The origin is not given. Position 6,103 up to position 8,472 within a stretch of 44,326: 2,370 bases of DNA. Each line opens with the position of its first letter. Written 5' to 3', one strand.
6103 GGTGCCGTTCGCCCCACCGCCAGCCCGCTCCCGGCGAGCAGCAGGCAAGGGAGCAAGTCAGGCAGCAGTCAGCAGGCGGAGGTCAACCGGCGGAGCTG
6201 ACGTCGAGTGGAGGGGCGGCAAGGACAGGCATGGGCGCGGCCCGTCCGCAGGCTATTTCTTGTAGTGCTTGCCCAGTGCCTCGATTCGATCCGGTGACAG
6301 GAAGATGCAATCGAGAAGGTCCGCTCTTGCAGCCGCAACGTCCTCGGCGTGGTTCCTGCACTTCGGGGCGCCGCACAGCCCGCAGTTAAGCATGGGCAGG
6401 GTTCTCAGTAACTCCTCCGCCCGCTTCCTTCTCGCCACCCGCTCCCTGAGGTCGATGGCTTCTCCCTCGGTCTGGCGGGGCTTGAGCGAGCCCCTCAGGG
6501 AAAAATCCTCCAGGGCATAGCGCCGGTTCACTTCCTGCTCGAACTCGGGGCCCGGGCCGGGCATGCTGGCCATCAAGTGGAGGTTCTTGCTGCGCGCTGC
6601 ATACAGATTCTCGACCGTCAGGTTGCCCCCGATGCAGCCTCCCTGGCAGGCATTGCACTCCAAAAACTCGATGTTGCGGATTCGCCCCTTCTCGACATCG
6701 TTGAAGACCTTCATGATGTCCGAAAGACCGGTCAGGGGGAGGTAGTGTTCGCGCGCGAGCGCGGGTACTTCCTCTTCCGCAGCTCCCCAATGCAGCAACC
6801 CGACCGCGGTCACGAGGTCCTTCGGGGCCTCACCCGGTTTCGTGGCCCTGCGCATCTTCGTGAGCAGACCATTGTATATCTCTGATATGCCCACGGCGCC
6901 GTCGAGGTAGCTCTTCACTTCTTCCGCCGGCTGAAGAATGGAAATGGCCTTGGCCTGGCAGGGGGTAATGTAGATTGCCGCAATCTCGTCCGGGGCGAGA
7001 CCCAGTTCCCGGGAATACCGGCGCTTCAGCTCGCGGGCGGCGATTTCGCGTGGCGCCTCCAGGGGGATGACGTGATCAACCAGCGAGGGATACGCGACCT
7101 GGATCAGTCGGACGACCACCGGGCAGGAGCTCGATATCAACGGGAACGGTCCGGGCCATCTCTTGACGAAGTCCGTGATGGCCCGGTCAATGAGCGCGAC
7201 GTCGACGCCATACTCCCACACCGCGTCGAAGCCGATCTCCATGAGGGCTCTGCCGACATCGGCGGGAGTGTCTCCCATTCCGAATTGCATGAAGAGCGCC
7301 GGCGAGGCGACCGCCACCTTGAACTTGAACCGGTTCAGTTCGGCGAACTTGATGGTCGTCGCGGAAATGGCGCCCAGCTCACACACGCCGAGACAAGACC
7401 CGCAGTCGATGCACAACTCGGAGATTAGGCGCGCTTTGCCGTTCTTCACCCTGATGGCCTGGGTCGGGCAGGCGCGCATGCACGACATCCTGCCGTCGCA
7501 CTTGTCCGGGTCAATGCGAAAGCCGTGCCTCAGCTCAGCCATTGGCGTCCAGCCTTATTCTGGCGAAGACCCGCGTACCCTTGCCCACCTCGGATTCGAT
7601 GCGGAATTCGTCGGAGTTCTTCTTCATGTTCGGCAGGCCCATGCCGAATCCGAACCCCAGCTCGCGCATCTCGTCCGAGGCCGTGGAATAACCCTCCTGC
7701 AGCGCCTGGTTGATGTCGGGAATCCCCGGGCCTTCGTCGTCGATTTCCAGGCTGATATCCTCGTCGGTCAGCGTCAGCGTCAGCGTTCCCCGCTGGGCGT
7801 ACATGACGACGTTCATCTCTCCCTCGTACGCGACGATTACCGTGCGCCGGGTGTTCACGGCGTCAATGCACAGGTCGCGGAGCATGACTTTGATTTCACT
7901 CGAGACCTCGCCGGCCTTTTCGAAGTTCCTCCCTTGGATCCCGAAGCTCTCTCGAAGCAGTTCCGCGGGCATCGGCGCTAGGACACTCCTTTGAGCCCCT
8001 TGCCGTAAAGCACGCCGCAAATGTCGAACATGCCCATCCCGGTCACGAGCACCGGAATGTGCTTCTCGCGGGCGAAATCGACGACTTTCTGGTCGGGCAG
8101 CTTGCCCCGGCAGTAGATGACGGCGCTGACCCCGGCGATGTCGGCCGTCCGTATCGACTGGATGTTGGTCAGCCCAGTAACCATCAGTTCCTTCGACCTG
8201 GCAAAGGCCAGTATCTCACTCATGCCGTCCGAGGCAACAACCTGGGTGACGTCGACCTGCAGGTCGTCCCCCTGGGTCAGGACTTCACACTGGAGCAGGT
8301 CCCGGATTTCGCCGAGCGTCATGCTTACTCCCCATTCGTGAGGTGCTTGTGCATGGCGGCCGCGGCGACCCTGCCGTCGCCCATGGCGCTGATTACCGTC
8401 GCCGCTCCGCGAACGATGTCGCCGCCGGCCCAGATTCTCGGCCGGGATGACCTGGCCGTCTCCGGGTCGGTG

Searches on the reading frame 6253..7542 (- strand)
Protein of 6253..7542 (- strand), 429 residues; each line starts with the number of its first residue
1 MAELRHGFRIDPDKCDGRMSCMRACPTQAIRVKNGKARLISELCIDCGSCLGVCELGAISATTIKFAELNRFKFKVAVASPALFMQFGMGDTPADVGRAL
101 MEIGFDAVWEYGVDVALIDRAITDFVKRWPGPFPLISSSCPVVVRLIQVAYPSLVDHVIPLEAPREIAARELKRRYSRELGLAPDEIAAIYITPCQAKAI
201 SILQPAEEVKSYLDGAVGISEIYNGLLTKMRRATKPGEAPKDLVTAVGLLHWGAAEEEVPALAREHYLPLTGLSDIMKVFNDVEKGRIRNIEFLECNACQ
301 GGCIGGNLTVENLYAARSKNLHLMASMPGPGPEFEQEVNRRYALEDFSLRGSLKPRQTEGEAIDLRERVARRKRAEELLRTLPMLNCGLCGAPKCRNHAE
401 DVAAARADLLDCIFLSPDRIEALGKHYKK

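Call 3: search_protein_families(library=pfam, proteins=[window:6253-7542:-], max_evalue=0.001)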
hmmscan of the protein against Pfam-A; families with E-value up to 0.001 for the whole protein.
window:6253-7542:- (429 aa): 10 families
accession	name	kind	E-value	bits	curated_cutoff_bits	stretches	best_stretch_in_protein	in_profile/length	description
PF02906.19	Fe_hyd_lg_C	-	1.2e-26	94.3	22.1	1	76-306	4-244/245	Iron only hydrogenase large subunit, C-terminal domain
PF04060.18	FeS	-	9.9e-09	35.2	23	1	382-414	1-33/33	Putative Fe-S cluster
PF13237.11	Fer4_10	-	4.7e-08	33.3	25.5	1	9-54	3-52/53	4Fe-4S dicluster domain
PF12838.12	Fer4_7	-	4.9e-07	30.6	27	1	14-57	1-51/52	4Fe-4S dicluster domain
PF25160.1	LdpA_Fe-S-bd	-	5.1e-07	29.8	27.6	1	19-63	7-47/49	LdpA Fe-S cluster-binding domain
PF00037.32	Fer4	-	6.9e-07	29.3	21.1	2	9-31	2-24/24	4Fe-4S binding domain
PF13187.11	Fer4_9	-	2.6e-06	27.8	27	1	15-59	2-52/52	4Fe-4S dicluster domain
PF14697.11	Fer4_21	-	5.6e-06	26.8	35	1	9-59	2-57/59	4Fe-4S dicluster domain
PF12837.12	Fer4_6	-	0.00011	22.5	25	1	9-30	3-24/24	4Fe-4S binding domain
PF13484.11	Fer4_16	-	0.00021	22.5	30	0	15-33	2-20/66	4Fe-4S double cluster binding domain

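Call 5: search_protein_families(library=ncbifam, proteins=[window:6253-7542:-], max_evalue=0.00001)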
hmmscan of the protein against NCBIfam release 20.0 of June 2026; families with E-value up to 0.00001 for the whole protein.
window:6253-7542:- (429 aa): 26 families (the best 25 are shown)
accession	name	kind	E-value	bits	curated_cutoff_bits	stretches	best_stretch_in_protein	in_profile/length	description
TIGR04105.1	FeFe_hydrog_B1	subfamily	4.6e-30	104.7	450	1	20-311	165-460/462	monomeric [FeFe] hydrogenase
TIGR02512.1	FeFe_hydrog_A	subfamily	8.2e-27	94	405.95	1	9-206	3-228/375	[FeFe] hydrogenase, group A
NF040763.1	FeFe_hydrog_A6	exception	4.2e-20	71.6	765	1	37-212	183-372/571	NADH-dependent [FeFe] hydrogenase, group A6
NF040762.1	Hydr_FeFe_Clost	exception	3.5e-17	62.2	900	1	40-201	185-360/572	ferredoxin hydrogenase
TIGR01944.1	rnfB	subfamily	1.3e-10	41.1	68.7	1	10-64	110-165/190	RnfABCDGE type electron transport complex subunit B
NF005506.0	PRK07118.1-5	equivalog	1.5e-09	37.7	388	0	15-55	218-258/279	Fe-S cluster domain-containing protein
NF003475.0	PRK05113.1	equivalog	2.4e-09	37.3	203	0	10-75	110-175/190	electron transport complex subunit RsxB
NF005503.0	PRK07118.1-2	equivalog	3.3e-09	36.4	252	0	15-62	140-187/292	RnfABCDGE type electron transport complex subunit B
NF040770.1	hetero_SS_HdrA2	exception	6.9e-08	31.1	1100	1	9-63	573-627/777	CoB-CoM heterodisulfide reductase HdrA2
NF040864.1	HgcB_ferredoxin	equivalog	9.5e-08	31.8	99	1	9-61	10-63/93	mercury methylation ferredoxin HgcB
TIGR02700.1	flavo_MJ0208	hypoth_equivalog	1.1e-07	31.4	251.35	1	8-61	143-196/234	dihydromethanopterin reductase (acceptor)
NF005505.0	PRK07118.1-4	equivalog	1.4e-07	31.3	378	0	15-59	218-262/265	Fe-S cluster domain-containing protein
NF038196.1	ferrodoxin_EFR1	subfamily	1.5e-07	31.7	75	1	5-62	177-232/242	EFR1 family ferrodoxin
NF005415.0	PRK06991.1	equivalog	1.6e-07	31.3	281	0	9-61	81-134/284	electron transport complex subunit RsxB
NF041836.1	rnfB_Methano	equivalog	4.2e-07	29.7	445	0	15-59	218-262/265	Rnf electron transport complex subunit RnfB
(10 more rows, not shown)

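Call 52: search_solved_structures(query=window:6253-7542:-, max_evalue=0.00001, show_alignments=2)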
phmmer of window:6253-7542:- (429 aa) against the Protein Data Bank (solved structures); distinct sequences matched with E-value up to 0.00001: 46.
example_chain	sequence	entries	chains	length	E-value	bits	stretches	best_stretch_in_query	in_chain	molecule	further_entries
7qv7_D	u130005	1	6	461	6.6e-19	71.7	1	63-214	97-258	Hydrogen dependent carbon dioxide reductase subunit HydA2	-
8bj7_A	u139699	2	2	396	3e-17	66.2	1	6-206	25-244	Periplasmic [Fe] hydrogenase large subunit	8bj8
8rxj_A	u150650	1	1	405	3.2e-17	66.1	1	6-206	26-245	Periplasmic [Fe] hydrogenase large subunit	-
7q4v_A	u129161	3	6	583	3.3e-17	66.1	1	41-203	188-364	Iron hydrogenase HydA1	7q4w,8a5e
1hfe_L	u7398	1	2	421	4.5e-17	65.6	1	6-206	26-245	PROTEIN (FE-ONLY HYDROGENASE (E.C.1.18.99.1) (LARGER SUBUNIT))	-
6gm2_A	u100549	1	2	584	4.7e-17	65.5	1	43-209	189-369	Iron hydrogenase 1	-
9hpx_A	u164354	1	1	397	6.6e-17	65.1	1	6-206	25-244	Periplasmic [Fe] hydrogenase large subunit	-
6sg2_AAA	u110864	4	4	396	6.6e-17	65.1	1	6-206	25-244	Periplasmic [Fe] hydrogenase large subunit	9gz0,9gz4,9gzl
8rtg_A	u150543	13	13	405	7e-17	65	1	6-206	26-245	Periplasmic [Fe] hydrogenase large subunit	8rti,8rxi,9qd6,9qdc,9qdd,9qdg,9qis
6gly_A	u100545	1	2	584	8e-17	64.8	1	43-209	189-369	Iron hydrogenase 1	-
9r9v_A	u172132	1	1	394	8.4e-17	64.7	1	6-206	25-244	Periplasmic [Fe] hydrogenase large subunit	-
8ryh_A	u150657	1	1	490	8.9e-17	64.6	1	6-206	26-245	Periplasmic [Fe] hydrogenase large subunit,Periplasmic [Fe] hydrogenase small subunit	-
9gnk_A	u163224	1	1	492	9e-17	64.6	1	6-206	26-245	Periplasmic [Fe] hydrogenase large subunit,Periplasmic [Fe] hydrogenase small subunit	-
9gbu_A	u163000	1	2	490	9.2e-17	64.6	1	6-206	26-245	Periplasmic [Fe] hydrogenase large subunit,Periplasmic [Fe] hydrogenase small subunit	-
6glz_A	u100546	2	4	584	1e-16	64.4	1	43-209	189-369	Iron hydrogenase 1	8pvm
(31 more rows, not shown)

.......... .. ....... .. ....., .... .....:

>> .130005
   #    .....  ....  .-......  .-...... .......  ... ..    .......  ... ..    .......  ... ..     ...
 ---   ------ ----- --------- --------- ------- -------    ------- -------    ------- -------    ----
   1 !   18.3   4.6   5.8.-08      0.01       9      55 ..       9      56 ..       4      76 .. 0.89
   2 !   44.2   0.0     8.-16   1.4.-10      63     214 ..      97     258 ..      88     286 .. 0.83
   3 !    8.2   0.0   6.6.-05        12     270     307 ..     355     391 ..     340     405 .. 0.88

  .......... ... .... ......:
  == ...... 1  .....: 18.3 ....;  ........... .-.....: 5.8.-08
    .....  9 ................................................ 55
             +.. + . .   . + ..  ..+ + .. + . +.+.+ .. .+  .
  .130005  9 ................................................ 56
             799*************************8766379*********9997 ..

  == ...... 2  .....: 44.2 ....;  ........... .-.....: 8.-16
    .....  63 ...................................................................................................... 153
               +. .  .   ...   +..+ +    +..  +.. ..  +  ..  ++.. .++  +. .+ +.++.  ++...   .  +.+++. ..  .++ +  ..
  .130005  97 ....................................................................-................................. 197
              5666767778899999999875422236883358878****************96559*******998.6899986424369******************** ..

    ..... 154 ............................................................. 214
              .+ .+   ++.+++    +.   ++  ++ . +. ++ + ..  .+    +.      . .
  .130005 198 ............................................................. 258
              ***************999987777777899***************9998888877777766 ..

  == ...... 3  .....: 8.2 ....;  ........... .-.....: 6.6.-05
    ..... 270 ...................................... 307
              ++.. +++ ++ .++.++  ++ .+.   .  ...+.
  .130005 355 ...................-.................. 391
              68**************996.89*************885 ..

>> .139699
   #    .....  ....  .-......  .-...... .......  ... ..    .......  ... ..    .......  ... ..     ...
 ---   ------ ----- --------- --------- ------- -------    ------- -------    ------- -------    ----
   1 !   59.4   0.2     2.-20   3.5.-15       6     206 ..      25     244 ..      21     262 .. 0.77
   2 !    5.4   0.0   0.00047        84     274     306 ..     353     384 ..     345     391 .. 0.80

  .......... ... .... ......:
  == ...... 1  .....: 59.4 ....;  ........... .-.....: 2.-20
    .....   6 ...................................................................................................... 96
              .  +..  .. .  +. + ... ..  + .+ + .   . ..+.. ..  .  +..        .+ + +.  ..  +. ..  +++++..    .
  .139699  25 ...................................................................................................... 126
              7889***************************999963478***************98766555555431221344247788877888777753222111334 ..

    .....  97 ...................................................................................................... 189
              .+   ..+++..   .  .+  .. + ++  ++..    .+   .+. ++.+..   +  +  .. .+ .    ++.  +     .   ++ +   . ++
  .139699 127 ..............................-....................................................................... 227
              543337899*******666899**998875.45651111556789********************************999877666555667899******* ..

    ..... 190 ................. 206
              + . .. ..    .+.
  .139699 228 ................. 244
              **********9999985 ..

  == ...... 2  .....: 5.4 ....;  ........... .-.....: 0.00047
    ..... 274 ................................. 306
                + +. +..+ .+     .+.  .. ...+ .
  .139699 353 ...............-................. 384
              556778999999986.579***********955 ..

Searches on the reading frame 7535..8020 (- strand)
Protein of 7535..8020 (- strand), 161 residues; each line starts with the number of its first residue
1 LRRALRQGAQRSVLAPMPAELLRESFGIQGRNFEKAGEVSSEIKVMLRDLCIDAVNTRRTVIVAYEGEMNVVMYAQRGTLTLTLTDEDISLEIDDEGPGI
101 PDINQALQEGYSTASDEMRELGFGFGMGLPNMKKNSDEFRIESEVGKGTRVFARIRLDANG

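Call 3: search_protein_families(library=pfam, proteins=[window:7535-8020:-], max_evalue=0.001)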
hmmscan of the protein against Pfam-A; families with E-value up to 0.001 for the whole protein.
window:7535-8020:- (161 aa): 2 families
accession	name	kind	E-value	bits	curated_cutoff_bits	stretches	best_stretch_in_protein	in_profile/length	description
PF02518.31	HATPase_c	-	2.9e-11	44.2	26.4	1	70-157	16-109/111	Histidine kinase-, DNA gyrase B-, and HSP90-like ATPase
PF13581.12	HATPase_c_2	-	2.6e-06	27.9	27.4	1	36-152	8-124/127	Histidine kinase-like ATPase domain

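Call 5: search_protein_families(library=ncbifam, proteins=[window:7535-8020:-], max_evalue=0.00001)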
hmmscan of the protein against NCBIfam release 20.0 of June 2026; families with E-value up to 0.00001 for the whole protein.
window:7535-8020:- (161 aa): 3 families
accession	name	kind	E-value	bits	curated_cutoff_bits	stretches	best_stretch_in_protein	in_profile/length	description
TIGR01925.2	spIIAB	equivalog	6.2e-14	52.1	135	1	60-152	49-131/137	anti-sigma F factor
NF008298.1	PRK11086.1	subfamily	4.9e-06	25.3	520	1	79-158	448-526/529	DcuS/MalK family sensor histidine kinase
NF010076.0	PRK13557.1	subfamily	7e-06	24.7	631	1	53-151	291-388/540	histidine kinase famiy protein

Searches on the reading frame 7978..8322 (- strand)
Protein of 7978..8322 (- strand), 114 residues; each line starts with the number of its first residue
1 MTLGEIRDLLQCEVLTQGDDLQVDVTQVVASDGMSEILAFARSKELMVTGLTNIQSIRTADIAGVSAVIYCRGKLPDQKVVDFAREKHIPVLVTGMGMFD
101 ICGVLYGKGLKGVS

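Call 3: search_protein_families(library=pfam, proteins=[window:7978-8322:-], max_evalue=0.001)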
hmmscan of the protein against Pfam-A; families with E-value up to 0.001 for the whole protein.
window:7978-8322:- (114 aa): 1 family
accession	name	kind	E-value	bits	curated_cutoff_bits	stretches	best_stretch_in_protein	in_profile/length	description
PF07085.17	DRTGG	-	1.6e-07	31.5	25.2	1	5-99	1-96/105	DRTGG domain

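Call 5: search_protein_families(library=ncbifam, proteins=[window:7978-8322:-], max_evalue=0.00001)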
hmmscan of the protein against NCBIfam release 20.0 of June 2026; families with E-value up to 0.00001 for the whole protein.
window:7978-8322:- (114 aa): 0 families
